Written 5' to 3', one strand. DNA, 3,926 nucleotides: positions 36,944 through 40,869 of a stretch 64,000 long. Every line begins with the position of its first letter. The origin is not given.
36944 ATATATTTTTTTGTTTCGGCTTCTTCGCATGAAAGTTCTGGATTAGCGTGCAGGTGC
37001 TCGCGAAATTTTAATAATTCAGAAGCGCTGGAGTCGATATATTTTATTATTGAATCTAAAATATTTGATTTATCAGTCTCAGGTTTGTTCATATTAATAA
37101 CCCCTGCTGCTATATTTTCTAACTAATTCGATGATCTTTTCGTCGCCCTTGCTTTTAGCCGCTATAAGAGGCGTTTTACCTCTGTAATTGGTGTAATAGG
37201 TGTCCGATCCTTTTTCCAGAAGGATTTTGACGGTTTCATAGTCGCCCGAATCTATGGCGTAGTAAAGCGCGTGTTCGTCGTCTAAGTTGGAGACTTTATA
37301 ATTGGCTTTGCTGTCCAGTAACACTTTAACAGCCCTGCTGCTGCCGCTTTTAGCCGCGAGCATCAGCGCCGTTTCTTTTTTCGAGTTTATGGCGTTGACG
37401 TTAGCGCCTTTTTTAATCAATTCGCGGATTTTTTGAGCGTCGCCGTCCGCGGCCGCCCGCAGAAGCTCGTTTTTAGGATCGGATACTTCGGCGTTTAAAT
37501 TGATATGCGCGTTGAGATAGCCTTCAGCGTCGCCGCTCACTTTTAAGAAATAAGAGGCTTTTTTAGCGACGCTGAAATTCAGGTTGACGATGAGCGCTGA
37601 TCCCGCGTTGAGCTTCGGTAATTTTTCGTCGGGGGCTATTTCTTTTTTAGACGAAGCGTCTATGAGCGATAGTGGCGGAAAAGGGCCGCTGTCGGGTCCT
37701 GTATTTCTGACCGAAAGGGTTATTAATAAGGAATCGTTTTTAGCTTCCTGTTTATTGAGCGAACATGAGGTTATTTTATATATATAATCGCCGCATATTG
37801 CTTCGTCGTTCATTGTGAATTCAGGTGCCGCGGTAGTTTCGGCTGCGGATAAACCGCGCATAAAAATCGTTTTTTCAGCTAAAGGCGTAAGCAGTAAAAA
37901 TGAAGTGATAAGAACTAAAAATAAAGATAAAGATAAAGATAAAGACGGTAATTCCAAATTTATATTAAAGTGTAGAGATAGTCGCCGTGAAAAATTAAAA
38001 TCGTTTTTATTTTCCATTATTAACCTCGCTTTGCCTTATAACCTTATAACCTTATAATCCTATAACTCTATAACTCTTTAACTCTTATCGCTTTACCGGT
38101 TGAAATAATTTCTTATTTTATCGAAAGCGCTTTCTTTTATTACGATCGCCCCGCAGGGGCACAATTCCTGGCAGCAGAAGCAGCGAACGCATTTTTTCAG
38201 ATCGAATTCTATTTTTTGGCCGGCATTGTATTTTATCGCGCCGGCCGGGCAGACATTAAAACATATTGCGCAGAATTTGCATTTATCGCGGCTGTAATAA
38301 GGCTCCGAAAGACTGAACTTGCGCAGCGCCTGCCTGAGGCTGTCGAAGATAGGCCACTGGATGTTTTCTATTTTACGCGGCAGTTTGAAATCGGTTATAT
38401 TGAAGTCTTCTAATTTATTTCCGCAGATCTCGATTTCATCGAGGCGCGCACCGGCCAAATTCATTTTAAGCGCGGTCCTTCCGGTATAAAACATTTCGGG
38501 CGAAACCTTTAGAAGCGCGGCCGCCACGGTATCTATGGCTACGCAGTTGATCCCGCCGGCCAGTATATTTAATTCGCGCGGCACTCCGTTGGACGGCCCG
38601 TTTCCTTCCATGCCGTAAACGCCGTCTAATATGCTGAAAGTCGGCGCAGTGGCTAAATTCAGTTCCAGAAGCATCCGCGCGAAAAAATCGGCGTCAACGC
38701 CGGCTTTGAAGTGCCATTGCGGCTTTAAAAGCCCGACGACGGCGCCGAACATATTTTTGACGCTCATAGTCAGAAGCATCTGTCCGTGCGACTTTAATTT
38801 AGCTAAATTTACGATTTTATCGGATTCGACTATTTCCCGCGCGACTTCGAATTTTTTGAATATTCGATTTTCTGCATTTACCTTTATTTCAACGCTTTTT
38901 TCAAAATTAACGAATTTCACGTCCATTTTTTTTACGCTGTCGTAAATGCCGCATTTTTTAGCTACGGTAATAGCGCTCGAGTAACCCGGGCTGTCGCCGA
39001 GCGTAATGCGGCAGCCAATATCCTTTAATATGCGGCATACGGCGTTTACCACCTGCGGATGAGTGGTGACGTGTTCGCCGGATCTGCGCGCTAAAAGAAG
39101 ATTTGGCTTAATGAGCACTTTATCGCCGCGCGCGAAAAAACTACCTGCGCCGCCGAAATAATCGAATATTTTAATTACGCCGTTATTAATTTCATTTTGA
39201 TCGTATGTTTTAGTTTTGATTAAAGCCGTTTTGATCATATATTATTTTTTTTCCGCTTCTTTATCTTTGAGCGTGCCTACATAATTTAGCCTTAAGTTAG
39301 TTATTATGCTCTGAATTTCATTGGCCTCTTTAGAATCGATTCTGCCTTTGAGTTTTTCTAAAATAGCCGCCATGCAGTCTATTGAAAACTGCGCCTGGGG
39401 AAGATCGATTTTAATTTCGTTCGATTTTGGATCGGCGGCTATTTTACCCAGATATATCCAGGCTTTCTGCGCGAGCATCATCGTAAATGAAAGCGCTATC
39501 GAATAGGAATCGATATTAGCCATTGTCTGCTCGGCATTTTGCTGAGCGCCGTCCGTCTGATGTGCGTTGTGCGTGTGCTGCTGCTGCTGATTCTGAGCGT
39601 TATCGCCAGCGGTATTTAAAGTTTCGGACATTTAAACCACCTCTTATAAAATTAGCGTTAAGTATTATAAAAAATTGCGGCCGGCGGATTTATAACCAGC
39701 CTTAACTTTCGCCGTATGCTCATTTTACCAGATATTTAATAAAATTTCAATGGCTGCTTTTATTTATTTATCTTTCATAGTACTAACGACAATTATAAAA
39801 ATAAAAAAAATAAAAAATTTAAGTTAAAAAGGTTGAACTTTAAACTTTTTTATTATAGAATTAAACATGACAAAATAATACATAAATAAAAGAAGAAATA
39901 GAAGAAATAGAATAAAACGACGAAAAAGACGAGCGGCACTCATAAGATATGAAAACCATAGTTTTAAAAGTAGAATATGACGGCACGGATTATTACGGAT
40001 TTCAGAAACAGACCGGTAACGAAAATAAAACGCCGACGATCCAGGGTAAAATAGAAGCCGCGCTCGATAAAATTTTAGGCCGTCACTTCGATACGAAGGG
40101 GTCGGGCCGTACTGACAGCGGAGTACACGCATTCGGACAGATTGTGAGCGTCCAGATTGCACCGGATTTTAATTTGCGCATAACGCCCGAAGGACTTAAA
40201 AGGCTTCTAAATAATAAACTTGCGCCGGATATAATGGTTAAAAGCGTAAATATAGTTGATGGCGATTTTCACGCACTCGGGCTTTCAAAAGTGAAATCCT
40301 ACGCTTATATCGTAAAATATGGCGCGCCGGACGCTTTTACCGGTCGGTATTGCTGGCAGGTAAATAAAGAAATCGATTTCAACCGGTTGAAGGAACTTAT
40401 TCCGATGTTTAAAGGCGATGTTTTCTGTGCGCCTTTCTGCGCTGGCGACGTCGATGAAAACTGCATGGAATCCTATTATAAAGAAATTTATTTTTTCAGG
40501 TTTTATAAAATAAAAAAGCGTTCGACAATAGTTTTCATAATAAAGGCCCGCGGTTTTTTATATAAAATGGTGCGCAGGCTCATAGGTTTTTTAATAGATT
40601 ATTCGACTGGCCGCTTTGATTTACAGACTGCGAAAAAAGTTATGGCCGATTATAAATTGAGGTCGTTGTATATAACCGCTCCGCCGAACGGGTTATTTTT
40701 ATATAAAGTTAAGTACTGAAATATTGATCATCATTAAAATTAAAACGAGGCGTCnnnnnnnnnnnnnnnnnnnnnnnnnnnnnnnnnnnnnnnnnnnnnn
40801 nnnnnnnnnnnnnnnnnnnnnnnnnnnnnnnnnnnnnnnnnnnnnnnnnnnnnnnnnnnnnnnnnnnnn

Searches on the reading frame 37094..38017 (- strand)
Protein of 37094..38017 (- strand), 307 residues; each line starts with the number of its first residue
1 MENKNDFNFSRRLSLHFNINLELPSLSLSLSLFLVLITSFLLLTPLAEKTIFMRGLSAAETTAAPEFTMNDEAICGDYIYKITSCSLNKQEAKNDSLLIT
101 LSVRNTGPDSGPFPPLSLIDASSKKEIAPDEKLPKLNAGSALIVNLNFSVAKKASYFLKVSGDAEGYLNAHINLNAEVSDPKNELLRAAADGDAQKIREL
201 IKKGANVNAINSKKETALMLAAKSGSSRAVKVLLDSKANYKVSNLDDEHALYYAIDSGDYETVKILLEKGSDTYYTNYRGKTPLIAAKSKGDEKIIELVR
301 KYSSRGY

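Call 50: search_protein_families(library=pfam, proteins=[window:37094-38017:-], max_evalue=0.00001)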
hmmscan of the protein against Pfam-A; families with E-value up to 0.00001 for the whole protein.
window:37094-38017:- (307 aa): 6 families
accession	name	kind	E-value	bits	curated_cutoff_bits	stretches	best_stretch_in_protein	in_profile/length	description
PF12796.13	Ank_2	-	3.5e-24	85.6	27.3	2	185-274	1-87/90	Ankyrin repeats (3 copies)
PF13637.12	Ank_4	-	1.5e-18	66.9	22.7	2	185-234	1-50/50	Ankyrin repeats (many copies)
PF00023.36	Ank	-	4.4e-15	55.4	21.1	0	215-239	3-27/33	Ankyrin repeat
PF13857.12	Ank_5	-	3.6e-11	43.6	27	0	200-243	1-45/56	Ankyrin repeats (many copies)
PF13606.12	Ank_3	-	2.9e-10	39.8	22.3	0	215-239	3-27/30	Ankyrin repeat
PF24521.3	Ank_KRIT1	-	5.8e-08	33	80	0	182-235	19-67/149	KRIT1 ankyrin-repeats domain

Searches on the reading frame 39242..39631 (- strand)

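Call 50: search_protein_families(library=pfam, proteins=[window:39242-39631:-], max_evalue=0.00001)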
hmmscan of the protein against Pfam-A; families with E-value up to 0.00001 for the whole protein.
window:39242-39631:- (129 aa): 1 family
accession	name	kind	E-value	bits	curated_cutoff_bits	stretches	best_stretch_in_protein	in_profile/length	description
PF08899.16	DUF1844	-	2.8e-15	56.7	27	1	48-118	6-75/76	Domain of unknown function (DUF1844)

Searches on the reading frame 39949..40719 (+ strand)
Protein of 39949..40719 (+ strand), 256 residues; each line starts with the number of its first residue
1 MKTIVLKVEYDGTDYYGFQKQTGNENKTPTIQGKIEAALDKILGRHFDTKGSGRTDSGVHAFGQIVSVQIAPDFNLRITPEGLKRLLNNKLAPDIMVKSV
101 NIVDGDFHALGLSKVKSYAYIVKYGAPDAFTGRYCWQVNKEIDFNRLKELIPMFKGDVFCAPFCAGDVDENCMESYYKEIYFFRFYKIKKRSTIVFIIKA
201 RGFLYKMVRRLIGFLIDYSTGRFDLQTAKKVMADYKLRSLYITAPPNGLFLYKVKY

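Call 50: search_protein_families(library=pfam, proteins=[window:39949-40719:+], max_evalue=0.00001)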
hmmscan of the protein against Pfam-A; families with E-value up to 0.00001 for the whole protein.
window:39949-40719:+ (256 aa): 1 family
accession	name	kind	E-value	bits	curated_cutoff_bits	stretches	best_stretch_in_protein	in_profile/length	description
PF01416.25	PseudoU_synth_1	-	5.9e-30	104.3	23.3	2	153-256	4-107/108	tRNA pseudouridine synthase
